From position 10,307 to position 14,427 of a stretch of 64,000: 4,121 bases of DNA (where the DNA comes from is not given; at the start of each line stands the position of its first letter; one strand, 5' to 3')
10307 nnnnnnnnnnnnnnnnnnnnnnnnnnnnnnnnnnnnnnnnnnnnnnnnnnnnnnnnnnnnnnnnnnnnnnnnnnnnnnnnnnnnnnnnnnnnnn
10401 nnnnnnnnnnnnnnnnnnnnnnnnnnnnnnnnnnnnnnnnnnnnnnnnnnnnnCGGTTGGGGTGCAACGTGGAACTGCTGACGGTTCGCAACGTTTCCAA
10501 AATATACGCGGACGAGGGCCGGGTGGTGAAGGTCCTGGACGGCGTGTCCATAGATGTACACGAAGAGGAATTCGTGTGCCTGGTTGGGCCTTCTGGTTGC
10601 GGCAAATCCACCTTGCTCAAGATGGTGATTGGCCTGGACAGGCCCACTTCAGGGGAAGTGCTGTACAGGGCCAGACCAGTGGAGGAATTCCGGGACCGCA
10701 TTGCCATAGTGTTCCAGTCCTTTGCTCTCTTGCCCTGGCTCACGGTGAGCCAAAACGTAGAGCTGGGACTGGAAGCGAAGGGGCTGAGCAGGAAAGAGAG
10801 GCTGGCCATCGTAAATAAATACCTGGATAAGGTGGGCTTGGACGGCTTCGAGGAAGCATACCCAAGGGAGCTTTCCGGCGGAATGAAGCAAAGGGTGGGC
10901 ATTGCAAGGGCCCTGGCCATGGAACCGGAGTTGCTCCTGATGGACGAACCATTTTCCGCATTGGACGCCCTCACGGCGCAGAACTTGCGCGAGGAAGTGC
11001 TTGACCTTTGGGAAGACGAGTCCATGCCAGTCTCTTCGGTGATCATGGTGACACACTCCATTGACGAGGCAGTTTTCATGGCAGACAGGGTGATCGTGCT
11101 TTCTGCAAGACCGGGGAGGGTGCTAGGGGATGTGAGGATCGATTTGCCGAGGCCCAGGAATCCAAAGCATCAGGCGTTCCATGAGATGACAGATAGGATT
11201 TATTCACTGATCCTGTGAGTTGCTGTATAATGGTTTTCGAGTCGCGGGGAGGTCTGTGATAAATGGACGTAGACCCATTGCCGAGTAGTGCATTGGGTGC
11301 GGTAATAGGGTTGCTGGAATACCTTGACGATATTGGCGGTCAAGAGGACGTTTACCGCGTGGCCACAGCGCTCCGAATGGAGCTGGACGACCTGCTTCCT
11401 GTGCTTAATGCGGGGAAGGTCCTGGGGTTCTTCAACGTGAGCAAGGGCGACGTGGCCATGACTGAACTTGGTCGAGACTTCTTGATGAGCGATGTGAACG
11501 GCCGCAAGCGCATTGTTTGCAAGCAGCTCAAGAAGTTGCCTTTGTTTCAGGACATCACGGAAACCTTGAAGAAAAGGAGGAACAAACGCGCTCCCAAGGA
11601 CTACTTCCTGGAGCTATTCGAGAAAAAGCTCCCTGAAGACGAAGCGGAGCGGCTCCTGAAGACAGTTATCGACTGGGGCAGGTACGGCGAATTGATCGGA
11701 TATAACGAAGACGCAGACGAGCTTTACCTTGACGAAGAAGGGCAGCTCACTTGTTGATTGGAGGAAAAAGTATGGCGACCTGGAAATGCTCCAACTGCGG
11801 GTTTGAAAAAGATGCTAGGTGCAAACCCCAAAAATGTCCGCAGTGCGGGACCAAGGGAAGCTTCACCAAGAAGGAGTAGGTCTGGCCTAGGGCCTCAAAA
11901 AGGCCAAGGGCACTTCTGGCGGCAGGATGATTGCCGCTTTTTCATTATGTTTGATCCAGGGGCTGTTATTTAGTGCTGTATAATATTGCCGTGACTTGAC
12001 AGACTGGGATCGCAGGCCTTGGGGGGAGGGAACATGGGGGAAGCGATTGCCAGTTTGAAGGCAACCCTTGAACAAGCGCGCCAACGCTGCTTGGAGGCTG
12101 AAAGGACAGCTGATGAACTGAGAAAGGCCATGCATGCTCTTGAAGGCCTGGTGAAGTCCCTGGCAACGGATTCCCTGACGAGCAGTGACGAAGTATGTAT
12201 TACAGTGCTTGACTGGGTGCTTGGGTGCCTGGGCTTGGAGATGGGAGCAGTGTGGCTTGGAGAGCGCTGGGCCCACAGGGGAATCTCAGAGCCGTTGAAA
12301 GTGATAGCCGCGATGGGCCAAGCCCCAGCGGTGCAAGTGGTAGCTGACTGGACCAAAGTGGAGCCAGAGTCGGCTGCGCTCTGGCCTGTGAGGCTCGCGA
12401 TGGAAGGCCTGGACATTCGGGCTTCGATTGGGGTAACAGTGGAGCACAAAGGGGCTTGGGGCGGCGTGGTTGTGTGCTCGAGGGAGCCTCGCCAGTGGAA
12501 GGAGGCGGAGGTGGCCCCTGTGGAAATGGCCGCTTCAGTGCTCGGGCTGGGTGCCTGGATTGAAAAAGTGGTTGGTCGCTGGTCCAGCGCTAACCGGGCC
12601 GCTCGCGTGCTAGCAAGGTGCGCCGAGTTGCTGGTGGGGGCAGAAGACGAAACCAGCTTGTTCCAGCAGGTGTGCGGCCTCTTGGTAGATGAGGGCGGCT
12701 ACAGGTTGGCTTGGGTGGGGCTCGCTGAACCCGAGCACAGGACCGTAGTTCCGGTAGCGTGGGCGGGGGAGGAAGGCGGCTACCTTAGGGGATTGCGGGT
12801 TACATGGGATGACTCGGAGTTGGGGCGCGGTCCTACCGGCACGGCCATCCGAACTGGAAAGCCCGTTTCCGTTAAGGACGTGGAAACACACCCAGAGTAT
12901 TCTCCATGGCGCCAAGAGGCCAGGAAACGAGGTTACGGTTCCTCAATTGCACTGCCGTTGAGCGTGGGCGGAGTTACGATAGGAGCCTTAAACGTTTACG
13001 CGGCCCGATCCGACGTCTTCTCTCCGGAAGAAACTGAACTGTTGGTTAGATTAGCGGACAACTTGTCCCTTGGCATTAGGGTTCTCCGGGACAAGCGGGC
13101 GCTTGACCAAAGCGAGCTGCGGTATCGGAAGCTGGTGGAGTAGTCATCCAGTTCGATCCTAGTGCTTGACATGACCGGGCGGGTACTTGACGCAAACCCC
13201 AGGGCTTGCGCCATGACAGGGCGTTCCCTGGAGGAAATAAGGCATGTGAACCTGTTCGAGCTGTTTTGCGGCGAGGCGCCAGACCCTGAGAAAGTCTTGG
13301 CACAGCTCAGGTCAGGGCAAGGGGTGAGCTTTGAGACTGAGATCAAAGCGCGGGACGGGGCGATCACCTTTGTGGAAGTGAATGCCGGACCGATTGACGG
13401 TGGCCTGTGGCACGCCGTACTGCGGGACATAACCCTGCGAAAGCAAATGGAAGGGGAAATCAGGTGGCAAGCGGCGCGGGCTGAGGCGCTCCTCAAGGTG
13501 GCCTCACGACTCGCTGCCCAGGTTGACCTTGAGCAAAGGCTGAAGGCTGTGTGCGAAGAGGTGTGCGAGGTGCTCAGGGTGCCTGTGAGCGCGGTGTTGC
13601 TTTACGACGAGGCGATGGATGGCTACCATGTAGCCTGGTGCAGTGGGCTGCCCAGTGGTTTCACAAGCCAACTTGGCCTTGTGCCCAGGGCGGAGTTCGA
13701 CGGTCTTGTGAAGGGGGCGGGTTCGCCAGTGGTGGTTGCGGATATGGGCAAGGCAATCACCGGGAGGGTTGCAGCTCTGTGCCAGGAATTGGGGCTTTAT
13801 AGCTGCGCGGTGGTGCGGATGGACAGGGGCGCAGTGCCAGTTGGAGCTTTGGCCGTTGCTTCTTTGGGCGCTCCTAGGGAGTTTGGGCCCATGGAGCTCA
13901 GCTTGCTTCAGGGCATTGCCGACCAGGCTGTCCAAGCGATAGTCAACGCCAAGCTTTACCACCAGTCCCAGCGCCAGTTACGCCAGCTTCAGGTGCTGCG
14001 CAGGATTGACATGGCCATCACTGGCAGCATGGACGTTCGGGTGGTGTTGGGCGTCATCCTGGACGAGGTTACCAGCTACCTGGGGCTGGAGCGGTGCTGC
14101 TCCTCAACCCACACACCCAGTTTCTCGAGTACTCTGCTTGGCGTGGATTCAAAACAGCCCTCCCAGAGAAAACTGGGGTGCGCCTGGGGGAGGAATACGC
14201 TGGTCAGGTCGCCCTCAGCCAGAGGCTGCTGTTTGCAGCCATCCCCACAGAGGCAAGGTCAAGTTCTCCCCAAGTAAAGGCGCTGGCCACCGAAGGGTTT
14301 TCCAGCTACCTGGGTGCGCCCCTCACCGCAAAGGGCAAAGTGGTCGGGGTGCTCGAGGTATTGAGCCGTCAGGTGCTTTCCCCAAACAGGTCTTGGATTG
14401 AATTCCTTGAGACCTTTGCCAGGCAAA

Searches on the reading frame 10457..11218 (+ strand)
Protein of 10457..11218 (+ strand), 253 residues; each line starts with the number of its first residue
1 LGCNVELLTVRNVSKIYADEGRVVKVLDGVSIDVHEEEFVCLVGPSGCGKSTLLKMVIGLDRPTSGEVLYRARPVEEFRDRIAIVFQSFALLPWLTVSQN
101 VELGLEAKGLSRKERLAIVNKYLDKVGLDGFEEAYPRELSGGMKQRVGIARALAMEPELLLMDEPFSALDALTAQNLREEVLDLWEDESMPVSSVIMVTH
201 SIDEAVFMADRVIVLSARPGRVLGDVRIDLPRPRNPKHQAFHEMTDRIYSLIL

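Call 6: search_protein_families(library=pfam, proteins=[window:10457-11218:+], max_evalue=0.001)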
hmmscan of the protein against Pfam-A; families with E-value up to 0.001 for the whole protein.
window:10457-11218:+ (253 aa): 4 families
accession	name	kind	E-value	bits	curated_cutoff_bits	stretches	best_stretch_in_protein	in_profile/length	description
PF00005.33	ABC_tran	-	2.6e-34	119.2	25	1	27-166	1-136/137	ABC transporter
PF13304.12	AAA_21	-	2.1e-07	31.8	27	0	135-201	234-299/304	AAA domain, putative AbiEii toxin, Type IV TA system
PF13401.12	AAA_22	-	6.9e-05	23.6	27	1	36-203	4-127/130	AAA domain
PF13555.12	AAA_29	-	0.00052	20.2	27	1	27-54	12-39/61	P-loop containing region of AAA domain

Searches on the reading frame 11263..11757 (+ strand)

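Call 6: search_protein_families(library=pfam, proteins=[window:11263-11757:+], max_evalue=0.001)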
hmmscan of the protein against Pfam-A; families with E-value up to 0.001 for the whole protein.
window:11263-11757:+ (164 aa): 1 family
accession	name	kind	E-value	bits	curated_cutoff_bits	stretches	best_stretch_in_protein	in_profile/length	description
PF09821.14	AAA_assoc_C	-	1.1e-36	126.5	27.6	1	31-148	1-119/119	C-terminal AAA-associated domain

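Call 37: search_protein_families(library=ncbifam, proteins=[window:11263-11757:+], max_evalue=0.00001)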
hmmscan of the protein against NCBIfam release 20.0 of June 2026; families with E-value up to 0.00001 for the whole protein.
window:11263-11757:+ (164 aa): 0 families

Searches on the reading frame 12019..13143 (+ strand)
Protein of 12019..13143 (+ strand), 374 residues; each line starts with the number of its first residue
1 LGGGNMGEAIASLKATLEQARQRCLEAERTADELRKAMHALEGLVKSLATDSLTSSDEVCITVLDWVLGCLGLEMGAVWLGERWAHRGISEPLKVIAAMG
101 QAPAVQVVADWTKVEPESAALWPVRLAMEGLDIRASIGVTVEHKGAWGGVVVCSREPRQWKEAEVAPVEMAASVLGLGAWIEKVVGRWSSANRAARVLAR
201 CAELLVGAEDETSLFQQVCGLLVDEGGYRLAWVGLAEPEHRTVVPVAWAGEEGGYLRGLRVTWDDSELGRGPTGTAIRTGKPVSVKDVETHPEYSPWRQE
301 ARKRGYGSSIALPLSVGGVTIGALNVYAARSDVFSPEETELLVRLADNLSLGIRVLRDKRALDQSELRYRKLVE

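Call 6: search_protein_families(library=pfam, proteins=[window:12019-13143:+], max_evalue=0.001)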
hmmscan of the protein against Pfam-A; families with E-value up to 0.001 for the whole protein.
window:12019-13143:+ (374 aa): 2 families
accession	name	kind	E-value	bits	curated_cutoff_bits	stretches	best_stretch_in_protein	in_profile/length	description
PF13185.12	GAF_2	-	1.2e-26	94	28.6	1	209-353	2-135/136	GAF domain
PF01590.32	GAF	-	2.1e-22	80.5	22.4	2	263-351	41-131/133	GAF domain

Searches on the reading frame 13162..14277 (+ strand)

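Call 6: search_protein_families(library=pfam, proteins=[window:13162-14277:+], max_evalue=0.001)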
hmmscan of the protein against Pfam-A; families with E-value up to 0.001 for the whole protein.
window:13162-14277:+ (371 aa): 7 families
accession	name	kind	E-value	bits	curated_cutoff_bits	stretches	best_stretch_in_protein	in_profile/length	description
PF13426.13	PAS_9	-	1.9e-13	51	27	1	3-91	8-102/103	PAS domain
PF01590.32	GAF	-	1.3e-10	42.3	22.4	1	122-260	1-133/133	GAF domain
PF13185.12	GAF_2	-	2e-07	31.7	28.6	1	121-260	2-135/136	GAF domain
PF00989.32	PAS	-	2e-07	31.5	22.6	1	2-81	17-99/113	PAS fold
PF08448.16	PAS_4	-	7.8e-06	26.5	23.1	1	2-94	11-109/110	PAS fold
PF13188.13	PAS_8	-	0.00027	21.2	21.8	0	2-46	17-61/65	PAS domain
PF13492.12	GAF_3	-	0.00067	20.5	27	0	122-261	1-128/129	GAF domain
